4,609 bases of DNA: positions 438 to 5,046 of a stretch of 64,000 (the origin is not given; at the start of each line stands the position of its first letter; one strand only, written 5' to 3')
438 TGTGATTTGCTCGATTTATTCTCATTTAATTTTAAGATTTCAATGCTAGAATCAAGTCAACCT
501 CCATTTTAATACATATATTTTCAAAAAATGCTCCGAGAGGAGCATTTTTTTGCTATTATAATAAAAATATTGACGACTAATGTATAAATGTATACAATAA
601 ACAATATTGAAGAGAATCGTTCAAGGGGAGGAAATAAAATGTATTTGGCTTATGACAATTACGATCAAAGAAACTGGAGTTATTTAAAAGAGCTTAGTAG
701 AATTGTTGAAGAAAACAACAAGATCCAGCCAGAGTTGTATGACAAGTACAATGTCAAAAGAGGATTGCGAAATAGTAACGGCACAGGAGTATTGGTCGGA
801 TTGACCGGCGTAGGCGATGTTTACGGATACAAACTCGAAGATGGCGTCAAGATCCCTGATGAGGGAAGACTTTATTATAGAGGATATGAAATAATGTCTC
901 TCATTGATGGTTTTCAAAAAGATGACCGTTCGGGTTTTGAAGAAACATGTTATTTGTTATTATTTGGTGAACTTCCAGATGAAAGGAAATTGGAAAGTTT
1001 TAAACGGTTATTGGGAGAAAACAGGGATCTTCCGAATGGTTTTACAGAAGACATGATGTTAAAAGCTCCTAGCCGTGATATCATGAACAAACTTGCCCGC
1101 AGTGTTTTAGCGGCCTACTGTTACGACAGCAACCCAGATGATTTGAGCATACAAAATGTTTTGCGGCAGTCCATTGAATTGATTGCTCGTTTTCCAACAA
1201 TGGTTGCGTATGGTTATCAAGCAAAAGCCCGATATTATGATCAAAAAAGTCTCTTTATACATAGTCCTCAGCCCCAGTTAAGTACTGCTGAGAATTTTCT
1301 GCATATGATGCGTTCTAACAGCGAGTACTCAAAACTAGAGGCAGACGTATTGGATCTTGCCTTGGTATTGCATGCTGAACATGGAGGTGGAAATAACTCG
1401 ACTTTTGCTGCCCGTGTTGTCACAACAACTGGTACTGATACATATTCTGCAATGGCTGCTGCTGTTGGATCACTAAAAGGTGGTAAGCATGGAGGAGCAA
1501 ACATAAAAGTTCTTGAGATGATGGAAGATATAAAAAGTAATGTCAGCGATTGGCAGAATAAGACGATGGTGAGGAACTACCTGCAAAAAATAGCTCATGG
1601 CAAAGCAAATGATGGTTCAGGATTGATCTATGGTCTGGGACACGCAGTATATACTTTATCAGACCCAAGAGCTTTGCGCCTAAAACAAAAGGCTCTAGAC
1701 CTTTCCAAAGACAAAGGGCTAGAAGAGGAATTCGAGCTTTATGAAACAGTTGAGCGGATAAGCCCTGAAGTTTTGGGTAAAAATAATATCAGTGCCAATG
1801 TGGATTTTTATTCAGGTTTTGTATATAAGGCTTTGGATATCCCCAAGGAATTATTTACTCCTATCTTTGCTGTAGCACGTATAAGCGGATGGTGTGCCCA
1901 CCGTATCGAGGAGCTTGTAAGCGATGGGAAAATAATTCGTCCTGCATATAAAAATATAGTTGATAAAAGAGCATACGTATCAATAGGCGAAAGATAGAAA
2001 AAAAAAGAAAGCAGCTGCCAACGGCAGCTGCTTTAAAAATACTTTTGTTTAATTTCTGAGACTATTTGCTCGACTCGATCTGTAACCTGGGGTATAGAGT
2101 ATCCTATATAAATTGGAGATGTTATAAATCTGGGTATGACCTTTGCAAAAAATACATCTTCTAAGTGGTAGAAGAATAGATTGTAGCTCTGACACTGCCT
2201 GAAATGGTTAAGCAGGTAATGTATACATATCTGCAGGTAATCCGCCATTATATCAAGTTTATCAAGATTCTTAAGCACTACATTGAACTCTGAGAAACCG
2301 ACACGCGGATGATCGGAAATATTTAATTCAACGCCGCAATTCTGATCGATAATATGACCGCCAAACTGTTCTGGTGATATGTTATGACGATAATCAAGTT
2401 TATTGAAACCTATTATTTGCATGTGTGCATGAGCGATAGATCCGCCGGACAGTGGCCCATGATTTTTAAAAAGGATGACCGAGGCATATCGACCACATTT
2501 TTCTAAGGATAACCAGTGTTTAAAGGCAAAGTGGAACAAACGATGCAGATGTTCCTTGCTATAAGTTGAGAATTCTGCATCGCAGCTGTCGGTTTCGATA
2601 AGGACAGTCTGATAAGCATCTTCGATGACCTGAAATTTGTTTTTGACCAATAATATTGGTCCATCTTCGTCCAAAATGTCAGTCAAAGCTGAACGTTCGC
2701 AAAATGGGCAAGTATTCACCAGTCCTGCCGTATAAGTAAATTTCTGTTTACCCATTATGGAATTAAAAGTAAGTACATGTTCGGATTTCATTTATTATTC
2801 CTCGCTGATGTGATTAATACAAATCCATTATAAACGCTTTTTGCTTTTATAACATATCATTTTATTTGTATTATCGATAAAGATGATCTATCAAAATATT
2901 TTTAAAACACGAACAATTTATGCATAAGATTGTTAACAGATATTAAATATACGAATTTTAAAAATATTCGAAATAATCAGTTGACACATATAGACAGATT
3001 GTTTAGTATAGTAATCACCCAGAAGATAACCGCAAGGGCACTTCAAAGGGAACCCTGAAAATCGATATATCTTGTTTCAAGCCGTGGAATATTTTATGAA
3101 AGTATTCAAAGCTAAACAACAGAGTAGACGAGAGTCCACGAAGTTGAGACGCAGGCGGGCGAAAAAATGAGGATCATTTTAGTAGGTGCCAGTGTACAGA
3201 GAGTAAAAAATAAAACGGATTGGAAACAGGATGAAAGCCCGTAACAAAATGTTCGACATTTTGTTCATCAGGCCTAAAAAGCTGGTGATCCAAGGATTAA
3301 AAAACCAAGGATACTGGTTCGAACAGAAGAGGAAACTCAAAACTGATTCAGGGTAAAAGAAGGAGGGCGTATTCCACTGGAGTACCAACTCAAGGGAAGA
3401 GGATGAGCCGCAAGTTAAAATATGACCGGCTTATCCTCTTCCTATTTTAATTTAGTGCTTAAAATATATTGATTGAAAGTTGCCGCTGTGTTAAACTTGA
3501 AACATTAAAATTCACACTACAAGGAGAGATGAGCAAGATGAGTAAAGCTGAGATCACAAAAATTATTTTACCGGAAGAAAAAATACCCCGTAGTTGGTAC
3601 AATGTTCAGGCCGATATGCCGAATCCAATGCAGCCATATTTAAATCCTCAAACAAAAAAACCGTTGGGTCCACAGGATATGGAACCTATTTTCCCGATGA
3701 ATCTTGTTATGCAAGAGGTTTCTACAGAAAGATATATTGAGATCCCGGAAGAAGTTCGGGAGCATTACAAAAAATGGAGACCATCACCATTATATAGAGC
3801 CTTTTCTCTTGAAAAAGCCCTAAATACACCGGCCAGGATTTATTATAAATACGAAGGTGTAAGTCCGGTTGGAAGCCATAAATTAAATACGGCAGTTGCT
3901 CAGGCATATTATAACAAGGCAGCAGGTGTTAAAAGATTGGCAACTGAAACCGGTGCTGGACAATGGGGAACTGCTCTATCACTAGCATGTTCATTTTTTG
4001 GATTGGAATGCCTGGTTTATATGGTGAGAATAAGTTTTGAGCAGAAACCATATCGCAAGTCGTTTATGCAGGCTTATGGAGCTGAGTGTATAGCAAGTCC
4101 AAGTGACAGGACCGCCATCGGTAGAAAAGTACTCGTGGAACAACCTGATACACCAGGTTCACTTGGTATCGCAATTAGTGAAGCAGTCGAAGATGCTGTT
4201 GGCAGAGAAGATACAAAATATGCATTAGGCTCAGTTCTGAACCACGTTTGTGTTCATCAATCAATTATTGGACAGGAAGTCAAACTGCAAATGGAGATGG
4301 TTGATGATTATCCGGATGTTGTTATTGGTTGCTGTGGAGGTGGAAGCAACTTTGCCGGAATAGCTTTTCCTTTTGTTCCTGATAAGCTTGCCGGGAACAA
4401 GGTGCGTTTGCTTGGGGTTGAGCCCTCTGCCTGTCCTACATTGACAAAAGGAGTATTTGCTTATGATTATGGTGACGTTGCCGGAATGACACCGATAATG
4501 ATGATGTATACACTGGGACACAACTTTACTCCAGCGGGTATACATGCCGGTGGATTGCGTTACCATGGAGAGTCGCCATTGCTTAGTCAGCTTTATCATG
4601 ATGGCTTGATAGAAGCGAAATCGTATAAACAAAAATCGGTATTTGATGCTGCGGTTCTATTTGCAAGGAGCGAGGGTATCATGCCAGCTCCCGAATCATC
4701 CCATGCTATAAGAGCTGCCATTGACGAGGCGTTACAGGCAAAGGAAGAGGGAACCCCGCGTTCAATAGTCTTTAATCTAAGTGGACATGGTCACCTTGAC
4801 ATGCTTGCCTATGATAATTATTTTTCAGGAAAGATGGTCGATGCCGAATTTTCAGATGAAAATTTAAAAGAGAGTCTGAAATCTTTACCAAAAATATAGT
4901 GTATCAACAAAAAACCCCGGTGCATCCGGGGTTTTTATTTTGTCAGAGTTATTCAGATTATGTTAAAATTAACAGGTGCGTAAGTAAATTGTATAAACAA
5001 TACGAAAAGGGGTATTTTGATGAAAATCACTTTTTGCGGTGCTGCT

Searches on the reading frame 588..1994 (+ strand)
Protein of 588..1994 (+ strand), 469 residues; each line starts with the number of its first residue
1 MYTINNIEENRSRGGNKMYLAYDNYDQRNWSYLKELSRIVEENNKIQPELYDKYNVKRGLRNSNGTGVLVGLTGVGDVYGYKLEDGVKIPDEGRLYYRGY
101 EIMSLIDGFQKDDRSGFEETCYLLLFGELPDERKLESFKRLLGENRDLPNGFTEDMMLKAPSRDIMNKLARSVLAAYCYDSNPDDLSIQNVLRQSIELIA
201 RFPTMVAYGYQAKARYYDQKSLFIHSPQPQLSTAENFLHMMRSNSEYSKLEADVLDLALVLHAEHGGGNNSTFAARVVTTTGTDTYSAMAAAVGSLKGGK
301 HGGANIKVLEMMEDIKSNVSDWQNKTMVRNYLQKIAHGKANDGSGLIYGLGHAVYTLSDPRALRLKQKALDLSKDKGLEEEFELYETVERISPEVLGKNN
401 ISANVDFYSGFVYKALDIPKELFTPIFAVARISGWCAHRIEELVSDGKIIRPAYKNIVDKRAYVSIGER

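Call 45: search_protein_families(library=pfam, proteins=[window:588-1994:+], max_evalue=0.00001)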
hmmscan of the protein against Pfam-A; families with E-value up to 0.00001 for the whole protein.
window:588-1994:+ (469 aa): 1 family
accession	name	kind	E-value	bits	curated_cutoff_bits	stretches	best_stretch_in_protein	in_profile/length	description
PF00285.26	Citrate_synt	-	3.7e-116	388.5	27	1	67-453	4-357/357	Citrate synthase, C-terminal domain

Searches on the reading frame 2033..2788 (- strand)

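Call 45: search_protein_families(library=pfam, proteins=[window:2033-2788:-], max_evalue=0.00001)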
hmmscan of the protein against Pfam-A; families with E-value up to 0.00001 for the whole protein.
window:2033-2788:- (251 aa): 2 families
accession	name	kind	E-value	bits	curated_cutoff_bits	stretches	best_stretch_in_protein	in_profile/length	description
PF16285.10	DUF4931_N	-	7.9e-52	175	24.1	1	8-130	1-123/124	Domain of unknown function (DUF4931) N-terminal domain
PF20956.2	DUF4931_C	-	5.2e-48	162.4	28.6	1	135-251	2-119/119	Domain of unknown function (DUF4931) C-terminal domain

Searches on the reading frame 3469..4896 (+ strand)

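Call 45: search_protein_families(library=pfam, proteins=[window:3469-4896:+], max_evalue=0.00001)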
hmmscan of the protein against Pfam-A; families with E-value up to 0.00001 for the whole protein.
window:3469-4896:+ (476 aa): 1 family
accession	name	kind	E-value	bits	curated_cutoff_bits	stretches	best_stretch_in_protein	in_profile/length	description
PF00291.31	PALP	-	2e-40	139.5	35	1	103-439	5-295/295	Pyridoxal-phosphate dependent enzyme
